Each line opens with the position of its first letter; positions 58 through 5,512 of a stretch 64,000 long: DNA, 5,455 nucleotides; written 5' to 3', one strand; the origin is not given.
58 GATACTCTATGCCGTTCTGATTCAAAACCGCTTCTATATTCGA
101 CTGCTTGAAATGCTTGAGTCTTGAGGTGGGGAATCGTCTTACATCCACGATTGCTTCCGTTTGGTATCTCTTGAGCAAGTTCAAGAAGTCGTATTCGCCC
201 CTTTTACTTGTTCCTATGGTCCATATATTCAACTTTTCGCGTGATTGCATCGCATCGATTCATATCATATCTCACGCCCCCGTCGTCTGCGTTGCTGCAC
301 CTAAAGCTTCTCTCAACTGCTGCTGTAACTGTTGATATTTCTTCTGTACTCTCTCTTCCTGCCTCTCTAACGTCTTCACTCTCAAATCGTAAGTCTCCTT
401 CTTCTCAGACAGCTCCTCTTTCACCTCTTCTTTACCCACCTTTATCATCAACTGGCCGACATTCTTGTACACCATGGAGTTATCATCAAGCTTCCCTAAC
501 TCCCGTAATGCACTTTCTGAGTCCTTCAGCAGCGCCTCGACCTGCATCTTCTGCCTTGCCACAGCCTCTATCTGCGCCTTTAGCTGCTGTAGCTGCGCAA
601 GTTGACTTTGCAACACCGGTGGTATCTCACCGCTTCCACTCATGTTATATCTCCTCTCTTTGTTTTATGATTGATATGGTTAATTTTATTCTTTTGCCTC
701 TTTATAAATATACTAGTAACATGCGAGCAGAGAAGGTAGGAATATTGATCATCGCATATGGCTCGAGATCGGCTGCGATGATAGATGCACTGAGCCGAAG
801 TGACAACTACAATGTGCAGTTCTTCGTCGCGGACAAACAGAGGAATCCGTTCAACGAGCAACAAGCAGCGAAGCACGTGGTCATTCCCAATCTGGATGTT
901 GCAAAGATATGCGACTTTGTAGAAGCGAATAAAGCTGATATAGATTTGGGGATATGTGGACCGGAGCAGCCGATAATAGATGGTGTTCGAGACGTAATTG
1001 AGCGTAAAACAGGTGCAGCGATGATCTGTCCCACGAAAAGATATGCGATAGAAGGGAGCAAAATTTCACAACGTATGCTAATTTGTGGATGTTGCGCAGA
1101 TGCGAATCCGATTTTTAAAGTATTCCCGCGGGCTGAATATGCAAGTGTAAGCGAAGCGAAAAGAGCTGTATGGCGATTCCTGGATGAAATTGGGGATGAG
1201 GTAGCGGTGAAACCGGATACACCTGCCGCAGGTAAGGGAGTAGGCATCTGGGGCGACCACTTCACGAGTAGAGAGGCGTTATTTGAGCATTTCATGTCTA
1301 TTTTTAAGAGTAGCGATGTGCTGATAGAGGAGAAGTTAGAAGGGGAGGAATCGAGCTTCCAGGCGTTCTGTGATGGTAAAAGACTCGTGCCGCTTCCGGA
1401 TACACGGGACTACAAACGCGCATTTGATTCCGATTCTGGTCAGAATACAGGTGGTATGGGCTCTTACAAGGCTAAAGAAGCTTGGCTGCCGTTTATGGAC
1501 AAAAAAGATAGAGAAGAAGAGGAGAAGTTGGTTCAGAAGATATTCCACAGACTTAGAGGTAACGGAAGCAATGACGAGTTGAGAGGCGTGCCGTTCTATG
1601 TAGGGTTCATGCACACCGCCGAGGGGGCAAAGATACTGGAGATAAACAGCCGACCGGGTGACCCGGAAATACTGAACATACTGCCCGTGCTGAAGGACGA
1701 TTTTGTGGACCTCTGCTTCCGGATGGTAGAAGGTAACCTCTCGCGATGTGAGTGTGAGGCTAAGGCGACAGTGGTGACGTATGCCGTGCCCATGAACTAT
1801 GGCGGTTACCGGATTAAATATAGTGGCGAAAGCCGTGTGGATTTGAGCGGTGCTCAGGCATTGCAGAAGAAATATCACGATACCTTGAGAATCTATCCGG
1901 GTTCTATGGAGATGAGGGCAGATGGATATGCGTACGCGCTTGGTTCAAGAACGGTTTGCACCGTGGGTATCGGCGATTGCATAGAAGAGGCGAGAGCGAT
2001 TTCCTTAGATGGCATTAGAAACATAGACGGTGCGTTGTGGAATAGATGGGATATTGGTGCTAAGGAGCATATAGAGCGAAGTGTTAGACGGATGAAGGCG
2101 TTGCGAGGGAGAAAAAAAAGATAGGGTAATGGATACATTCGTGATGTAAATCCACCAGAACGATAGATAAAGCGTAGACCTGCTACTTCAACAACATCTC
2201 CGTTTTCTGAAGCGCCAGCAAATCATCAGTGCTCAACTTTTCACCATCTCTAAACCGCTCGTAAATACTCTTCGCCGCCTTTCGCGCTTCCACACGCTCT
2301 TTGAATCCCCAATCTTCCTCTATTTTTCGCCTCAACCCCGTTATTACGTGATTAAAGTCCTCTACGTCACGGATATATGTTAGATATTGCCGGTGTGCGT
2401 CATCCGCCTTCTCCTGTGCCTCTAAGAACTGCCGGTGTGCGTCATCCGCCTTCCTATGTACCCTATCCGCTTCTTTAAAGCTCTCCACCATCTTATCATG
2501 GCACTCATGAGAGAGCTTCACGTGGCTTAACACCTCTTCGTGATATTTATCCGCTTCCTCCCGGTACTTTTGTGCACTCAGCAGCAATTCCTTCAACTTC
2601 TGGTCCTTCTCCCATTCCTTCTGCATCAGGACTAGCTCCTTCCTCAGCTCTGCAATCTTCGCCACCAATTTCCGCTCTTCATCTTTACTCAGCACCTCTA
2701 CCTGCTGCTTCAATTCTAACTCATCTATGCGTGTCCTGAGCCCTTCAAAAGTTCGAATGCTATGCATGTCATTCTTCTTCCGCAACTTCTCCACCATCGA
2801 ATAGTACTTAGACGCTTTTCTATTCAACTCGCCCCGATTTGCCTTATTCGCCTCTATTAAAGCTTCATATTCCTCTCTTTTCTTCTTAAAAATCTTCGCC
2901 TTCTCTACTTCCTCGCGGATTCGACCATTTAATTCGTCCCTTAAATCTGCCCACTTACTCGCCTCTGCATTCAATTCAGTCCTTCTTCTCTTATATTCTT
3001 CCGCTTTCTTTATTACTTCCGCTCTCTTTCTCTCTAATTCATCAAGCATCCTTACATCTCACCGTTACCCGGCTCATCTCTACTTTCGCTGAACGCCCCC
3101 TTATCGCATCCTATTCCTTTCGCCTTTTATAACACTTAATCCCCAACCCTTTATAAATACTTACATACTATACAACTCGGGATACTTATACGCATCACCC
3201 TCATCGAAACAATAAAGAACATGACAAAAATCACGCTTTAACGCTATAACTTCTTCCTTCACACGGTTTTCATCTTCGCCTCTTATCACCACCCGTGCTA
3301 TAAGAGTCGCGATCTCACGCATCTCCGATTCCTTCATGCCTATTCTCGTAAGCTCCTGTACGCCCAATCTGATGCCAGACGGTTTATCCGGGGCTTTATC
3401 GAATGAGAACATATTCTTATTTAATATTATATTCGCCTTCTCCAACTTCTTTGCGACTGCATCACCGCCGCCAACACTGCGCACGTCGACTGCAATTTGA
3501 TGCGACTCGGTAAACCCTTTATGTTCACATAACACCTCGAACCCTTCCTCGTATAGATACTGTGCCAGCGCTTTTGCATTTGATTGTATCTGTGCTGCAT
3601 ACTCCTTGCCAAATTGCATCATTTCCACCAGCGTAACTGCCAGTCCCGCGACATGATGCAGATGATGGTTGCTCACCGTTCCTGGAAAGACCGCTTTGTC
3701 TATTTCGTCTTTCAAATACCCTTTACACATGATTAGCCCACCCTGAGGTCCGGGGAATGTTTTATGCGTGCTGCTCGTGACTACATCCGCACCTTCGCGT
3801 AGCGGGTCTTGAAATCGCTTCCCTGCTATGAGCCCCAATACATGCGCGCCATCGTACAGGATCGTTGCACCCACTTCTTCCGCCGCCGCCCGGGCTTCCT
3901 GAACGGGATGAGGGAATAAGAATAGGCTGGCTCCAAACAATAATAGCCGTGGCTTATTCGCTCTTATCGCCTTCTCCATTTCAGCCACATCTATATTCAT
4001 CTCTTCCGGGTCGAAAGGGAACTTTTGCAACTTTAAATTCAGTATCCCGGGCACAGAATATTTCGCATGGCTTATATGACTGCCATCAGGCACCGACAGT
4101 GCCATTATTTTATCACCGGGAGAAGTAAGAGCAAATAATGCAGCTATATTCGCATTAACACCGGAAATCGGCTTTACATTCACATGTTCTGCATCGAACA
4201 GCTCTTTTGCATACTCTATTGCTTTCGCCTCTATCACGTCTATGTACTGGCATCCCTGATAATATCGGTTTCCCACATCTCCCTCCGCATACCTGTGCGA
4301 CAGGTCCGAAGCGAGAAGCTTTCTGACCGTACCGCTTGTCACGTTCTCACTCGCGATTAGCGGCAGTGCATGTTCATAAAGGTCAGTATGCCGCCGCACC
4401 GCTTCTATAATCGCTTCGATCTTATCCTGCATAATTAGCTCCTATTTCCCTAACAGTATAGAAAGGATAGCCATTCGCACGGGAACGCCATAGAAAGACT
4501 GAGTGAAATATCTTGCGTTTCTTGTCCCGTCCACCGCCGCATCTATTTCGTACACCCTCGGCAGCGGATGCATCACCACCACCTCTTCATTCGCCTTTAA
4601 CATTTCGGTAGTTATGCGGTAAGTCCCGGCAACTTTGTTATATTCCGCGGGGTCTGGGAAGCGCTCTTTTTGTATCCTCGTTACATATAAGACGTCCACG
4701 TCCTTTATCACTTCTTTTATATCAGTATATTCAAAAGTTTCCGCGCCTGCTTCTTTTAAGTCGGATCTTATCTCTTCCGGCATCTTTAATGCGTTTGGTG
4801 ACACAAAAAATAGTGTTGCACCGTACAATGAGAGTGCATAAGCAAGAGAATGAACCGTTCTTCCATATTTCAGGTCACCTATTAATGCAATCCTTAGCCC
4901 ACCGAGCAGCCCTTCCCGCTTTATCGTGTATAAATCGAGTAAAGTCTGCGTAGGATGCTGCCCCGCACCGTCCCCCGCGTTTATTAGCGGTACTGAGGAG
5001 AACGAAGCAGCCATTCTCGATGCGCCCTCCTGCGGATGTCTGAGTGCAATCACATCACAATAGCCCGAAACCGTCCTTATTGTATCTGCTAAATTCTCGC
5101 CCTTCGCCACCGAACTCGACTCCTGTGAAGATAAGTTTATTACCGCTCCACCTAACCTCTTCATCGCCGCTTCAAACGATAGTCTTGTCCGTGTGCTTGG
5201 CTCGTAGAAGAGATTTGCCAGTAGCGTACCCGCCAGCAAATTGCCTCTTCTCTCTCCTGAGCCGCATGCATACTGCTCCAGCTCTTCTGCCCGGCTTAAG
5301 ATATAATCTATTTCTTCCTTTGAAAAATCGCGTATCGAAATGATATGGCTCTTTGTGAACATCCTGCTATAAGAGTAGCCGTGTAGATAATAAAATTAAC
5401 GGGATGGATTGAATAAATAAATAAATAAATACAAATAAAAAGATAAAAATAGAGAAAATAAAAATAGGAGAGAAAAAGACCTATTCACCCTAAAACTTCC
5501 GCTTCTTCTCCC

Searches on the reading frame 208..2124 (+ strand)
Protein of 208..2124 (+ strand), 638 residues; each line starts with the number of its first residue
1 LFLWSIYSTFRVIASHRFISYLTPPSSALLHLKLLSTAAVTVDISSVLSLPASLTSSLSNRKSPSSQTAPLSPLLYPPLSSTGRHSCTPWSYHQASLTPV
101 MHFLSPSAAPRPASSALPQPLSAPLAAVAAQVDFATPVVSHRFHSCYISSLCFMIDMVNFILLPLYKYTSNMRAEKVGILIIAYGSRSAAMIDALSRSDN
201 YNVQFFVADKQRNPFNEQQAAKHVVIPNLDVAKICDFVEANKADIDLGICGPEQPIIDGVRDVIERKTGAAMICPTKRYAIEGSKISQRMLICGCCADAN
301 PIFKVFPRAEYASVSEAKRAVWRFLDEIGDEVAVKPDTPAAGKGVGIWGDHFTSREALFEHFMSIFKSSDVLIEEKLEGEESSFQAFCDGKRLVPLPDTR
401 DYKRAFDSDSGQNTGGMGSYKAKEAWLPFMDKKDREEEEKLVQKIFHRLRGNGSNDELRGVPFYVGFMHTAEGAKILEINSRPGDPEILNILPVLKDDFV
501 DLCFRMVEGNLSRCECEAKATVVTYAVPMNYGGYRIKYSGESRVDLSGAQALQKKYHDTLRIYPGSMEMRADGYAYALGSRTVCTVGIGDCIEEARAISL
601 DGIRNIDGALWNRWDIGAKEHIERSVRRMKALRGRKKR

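Call 85: search_protein_families(library=pfam, proteins=[window:208-2124:+], max_evalue=0.00001)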
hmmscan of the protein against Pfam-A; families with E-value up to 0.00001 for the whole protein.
window:208-2124:+ (638 aa): 2 families
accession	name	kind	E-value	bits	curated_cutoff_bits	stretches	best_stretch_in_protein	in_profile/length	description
PF01071.24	GARS_A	-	1.6e-35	123.2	27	1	307-487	16-193/194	Phosphoribosylglycinamide synthetase, ATP-grasp (A) domain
PF02844.21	GARS_N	-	2.4e-11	44.7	29.5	1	179-280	3-97/100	Phosphoribosylglycinamide synthetase, N domain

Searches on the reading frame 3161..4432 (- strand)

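Call 85: search_protein_families(library=pfam, proteins=[window:3161-4432:-], max_evalue=0.00001)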
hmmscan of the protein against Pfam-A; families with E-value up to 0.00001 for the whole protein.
window:3161-4432:- (423 aa): 2 families
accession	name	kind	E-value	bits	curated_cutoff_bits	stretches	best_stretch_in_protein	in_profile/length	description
PF00464.25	SHMT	-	3.6e-81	273.2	27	1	6-378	6-399/399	Serine hydroxymethyltransferase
PF00155.27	Aminotran_1_2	-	3.8e-09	36.6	19.7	1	55-307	35-304/361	Aminotransferase class I and II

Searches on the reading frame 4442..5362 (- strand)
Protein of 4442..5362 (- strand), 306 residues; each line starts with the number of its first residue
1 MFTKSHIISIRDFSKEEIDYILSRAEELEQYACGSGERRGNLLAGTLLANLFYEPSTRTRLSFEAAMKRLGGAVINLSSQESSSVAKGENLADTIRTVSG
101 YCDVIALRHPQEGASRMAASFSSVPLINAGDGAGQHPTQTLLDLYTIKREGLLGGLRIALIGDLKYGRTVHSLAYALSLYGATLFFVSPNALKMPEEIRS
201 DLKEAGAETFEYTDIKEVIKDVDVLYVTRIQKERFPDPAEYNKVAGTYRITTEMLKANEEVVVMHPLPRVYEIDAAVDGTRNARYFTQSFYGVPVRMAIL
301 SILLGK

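Call 85: search_protein_families(library=pfam, proteins=[window:4442-5362:-], max_evalue=0.00001)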
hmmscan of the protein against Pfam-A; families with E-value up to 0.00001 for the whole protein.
window:4442-5362:- (306 aa): 2 families
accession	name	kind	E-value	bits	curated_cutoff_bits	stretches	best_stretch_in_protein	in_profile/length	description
PF02729.26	OTCace_N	-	2.3e-50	171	29.9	1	6-148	2-147/148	Aspartate/ornithine carbamoyltransferase, carbamoyl-P binding domain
PF00185.30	OTCace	-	4e-31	108.6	29.4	1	155-302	2-156/157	Aspartate/ornithine carbamoyltransferase, Asp/Orn binding domain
